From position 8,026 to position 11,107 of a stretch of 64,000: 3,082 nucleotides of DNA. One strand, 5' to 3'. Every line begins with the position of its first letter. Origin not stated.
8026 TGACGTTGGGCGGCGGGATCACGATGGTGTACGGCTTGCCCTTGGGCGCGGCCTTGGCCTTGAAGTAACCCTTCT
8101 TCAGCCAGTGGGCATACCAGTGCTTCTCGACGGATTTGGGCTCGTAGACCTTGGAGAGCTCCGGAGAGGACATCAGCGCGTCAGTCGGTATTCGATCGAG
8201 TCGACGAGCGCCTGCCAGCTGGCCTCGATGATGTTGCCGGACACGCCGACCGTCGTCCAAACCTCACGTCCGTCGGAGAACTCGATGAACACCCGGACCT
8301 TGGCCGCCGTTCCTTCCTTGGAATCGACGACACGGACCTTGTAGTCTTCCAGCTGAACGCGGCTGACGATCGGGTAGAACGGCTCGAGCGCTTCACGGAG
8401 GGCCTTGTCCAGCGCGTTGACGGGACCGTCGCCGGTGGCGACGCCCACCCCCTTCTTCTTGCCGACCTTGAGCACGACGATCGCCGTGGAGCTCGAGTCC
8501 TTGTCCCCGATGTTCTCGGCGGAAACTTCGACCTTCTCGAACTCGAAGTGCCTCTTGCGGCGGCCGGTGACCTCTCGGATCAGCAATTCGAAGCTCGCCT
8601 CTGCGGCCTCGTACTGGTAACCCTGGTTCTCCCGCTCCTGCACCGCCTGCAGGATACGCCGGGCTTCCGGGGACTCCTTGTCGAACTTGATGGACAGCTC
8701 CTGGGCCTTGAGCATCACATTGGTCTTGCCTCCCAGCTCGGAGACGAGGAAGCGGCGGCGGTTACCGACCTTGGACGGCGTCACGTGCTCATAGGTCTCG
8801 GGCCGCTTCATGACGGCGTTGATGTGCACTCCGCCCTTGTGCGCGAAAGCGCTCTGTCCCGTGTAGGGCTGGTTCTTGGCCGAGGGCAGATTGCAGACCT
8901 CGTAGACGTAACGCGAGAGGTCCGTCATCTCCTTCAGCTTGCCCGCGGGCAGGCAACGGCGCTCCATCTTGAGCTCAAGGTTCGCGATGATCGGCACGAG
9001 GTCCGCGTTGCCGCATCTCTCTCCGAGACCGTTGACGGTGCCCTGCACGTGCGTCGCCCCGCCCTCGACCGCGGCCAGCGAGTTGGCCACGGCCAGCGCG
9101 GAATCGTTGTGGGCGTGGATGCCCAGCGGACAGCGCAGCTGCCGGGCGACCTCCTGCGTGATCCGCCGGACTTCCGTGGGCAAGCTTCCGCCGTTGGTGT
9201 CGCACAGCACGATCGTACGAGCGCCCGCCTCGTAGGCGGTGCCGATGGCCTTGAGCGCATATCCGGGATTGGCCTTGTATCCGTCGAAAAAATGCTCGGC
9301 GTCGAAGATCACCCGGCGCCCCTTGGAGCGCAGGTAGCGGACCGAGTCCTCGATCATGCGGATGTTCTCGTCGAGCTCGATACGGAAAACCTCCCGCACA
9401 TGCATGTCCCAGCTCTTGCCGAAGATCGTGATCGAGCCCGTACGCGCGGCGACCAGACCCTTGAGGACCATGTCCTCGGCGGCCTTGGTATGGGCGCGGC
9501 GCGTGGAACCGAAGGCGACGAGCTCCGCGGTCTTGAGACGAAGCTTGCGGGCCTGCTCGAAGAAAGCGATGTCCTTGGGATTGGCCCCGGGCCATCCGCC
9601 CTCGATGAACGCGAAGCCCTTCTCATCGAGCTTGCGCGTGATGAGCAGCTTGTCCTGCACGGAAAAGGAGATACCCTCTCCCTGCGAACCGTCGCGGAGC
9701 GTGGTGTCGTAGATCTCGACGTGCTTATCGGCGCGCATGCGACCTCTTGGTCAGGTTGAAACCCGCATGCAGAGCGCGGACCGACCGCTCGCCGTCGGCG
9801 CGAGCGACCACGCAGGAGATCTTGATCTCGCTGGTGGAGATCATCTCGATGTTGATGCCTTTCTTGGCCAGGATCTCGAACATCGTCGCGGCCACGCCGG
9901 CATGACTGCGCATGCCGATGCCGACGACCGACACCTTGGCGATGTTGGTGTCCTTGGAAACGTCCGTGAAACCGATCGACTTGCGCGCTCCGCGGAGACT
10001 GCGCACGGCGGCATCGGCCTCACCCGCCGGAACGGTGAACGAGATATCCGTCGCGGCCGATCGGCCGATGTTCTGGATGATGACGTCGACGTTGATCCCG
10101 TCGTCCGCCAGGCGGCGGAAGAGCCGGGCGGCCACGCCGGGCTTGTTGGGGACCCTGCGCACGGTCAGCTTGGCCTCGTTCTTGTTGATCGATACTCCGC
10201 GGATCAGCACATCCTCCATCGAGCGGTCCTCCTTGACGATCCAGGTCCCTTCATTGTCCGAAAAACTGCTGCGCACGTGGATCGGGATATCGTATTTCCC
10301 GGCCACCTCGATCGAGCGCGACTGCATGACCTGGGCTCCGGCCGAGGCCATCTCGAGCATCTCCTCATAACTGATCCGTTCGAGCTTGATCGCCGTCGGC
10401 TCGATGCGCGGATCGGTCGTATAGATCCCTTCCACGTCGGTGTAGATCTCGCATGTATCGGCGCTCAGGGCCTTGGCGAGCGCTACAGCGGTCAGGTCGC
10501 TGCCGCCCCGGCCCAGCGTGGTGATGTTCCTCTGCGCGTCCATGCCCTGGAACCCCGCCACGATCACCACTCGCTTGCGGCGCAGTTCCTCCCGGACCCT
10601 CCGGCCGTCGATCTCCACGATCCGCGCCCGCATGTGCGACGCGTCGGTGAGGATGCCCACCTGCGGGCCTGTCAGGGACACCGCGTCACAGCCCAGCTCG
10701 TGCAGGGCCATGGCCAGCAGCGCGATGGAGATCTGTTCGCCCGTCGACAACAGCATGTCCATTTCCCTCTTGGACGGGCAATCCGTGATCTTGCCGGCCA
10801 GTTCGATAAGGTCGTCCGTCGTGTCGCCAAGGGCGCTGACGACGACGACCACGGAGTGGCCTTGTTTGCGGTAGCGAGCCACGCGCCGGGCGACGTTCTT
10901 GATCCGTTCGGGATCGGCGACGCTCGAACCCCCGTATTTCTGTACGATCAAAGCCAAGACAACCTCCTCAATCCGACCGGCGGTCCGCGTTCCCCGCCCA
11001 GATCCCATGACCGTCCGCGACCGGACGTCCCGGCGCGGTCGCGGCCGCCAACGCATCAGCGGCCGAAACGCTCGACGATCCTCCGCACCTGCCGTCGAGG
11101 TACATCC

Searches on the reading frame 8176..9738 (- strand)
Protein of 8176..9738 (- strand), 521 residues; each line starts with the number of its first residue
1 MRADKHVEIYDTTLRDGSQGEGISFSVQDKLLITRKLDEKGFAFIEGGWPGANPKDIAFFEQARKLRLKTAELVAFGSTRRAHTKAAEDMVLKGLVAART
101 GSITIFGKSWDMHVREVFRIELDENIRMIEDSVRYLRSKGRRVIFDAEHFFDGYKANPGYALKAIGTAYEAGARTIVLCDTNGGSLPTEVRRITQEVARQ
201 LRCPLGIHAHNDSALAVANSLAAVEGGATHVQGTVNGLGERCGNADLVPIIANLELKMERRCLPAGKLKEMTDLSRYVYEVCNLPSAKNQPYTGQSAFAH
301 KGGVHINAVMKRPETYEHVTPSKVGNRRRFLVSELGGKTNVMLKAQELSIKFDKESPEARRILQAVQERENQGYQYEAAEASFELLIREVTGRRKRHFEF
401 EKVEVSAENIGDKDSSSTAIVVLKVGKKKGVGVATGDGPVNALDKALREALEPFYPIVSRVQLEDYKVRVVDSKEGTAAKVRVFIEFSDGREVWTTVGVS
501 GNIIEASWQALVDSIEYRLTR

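Call 68: search_protein_families(library=ncbifam, proteins=[window:8176-9738:-], max_evalue=0.00001)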
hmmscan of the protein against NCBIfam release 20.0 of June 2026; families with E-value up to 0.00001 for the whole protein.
window:8176-9738:- (521 aa): 23 families
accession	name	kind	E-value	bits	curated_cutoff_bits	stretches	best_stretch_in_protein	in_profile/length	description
TIGR00977.1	citramal_synth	equivalog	5.5e-220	731.1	450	1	7-520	2-518/526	citramalate synthase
NF002085.0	PRK00915.1-2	subfamily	8.2e-88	295.3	517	1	3-518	10-499/504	2-isopropylmalate synthase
NF002086.0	PRK00915.1-3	equivalog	1.6e-76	257.8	532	1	3-516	3-499/516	2-isopropylmalate synthase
TIGR00973.1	leuA_bact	equivalog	1.1e-73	248.5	598.7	1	7-515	2-493/494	2-isopropylmalate synthase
NF002088.0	PRK00915.1-5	equivalog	1.3e-71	241.7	697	1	5-515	2-495/514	2-isopropylmalate synthase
TIGR02090.1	LEU1_arch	subfamily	1.6e-70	238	484.75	1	7-375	1-353/363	isopropylmalate/citramalate/homocitrate synthases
TIGR02146.1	LysS_fung_arch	equivalog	8.4e-69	232.4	413.55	1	9-355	1-333/344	homocitrate synthase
NF002087.0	PRK00915.1-4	equivalog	1.4e-65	221.8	729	1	4-515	4-499/516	2-isopropylmalate synthase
NF002084.0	PRK00915.1-1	equivalog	3.4e-64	217.3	748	1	5-515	3-496/523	2-isopropylmalate synthase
NF041069.1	IPMS_Sufob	equivalog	3.2e-60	204.4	600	1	7-380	1-360/371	isopropylmalate synthase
TIGR02660.1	nifV_homocitr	equivalog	3.1e-58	197.8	462.9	1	7-369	2-348/365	homocitrate synthase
NF042433.1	CitmalDyn_Leptosp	equivalog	4.4e-37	127.8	950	1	108-491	106-478/514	(R)-citramalate synthase CimA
NF042434.1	IPMS_Lepto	equivalog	1e-34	120.2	500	1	5-355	4-357/374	2-isopropylmalate synthase LeuA2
NF002991.1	PRK03739.1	subfamily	2.3e-26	92.6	455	1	193-515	225-548/550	2-isopropylmalate synthase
NF006049.0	PRK08195.1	subfamily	2e-22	79.7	229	1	169-257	158-248/344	4-hyroxy-2-oxovalerate/4-hydroxy-2-oxopentanoic acid aldolase,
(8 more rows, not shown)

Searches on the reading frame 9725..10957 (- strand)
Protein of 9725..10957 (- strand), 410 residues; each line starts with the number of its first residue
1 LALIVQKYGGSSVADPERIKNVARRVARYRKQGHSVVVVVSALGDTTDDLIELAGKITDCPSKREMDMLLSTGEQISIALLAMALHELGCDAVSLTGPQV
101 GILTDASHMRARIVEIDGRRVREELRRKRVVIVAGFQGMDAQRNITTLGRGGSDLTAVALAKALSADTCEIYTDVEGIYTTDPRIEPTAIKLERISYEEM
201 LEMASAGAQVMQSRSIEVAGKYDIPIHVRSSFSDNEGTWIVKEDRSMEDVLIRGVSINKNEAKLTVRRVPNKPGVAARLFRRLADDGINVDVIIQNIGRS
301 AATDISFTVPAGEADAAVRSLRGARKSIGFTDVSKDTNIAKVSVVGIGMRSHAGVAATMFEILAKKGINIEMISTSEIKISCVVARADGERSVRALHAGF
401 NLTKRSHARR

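Call 4: search_protein_families(library=ncbifam, proteins=[window:9725-10957:-], max_evalue=0.01)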
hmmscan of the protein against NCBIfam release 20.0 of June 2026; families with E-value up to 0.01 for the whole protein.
window:9725-10957:- (410 aa): 33 families (the best 25 are shown)
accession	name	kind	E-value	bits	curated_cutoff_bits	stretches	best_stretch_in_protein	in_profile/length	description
NF005155.0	PRK06635.1-4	equivalog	9.4e-180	597.9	346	1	1-404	1-405/407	aspartate kinase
NF005656.0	PRK07431.1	equivalog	3.5e-172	574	657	1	1-407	1-416/587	aspartate kinase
NF005153.0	PRK06635.1-1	equivalog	1.2e-164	548.3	585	1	1-407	1-412/421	aspartate kinase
NF005154.0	PRK06635.1-2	equivalog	2.5e-164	547.5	376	1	2-404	3-406/407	aspartate kinase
NF005156.0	PRK06635.1-5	equivalog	5.5e-148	493.1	594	1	1-407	1-407/411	aspartate kinase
TIGR00657.1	asp_kinases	subfamily_domain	1.6e-141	472.4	208.7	2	63-400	103-440/442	aspartate kinase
TIGR00656.1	asp_kin_monofn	equivalog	1.1e-134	449.4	402.25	1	1-401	1-405/407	aspartate kinase, monofunctional class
NF005161.0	PRK06635.2-5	equivalog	3.2e-118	395.1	586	1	4-402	6-402/402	aspartate kinase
NF006068.0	PRK08210.1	equivalog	9.9e-104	347.7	474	1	1-404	1-404/405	aspartate kinase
NF006459.0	PRK08841.1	equivalog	3e-99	332.7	535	1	1-405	3-383/395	aspartate kinase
NF004938.0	PRK06291.1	equivalog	8.9e-98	328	528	2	63-405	119-466/468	aspartate kinase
NF005157.0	PRK06635.2-1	equivalog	5.2e-86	289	832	1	5-402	6-401/401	aspartate kinase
NF005158.0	PRK06635.2-2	equivalog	1.6e-80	271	717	1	1-400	1-398/401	aspartate kinase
NF006959.0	PRK09436.1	equivalog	2.8e-76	257.2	726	2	58-405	112-464/819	bifunctional aspartate kinase/homoserine dehydrogenase I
NF006570.0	PRK09084.1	equivalog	9.3e-67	226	455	2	62-400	108-448/452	lysine-sensitive aspartokinase 3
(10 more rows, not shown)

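Call 5: search_protein_families(library=pfam, proteins=[window:9725-10957:-], max_evalue=0.01)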
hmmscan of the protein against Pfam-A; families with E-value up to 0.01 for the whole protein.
window:9725-10957:- (410 aa): 5 families
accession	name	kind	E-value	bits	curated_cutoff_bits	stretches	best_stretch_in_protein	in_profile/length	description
PF00696.33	AA_kinase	-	2.2e-54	185.1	24.9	1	3-230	2-234/234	Amino acid kinase family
PF22468.2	ACT_9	-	3.6e-38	129.6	27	2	342-400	1-61/61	ACT domain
PF13840.12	ACT_7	-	3.6e-21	75.2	27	1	337-397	4-64/65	ACT domain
PF01842.31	ACT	-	1.4e-14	54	27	2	268-311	6-48/66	ACT domain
PF22629.2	ACT_AHAS_ss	-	1.4e-05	25.6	27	0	350-393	6-52/67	AHAS small subunit-like ACT domain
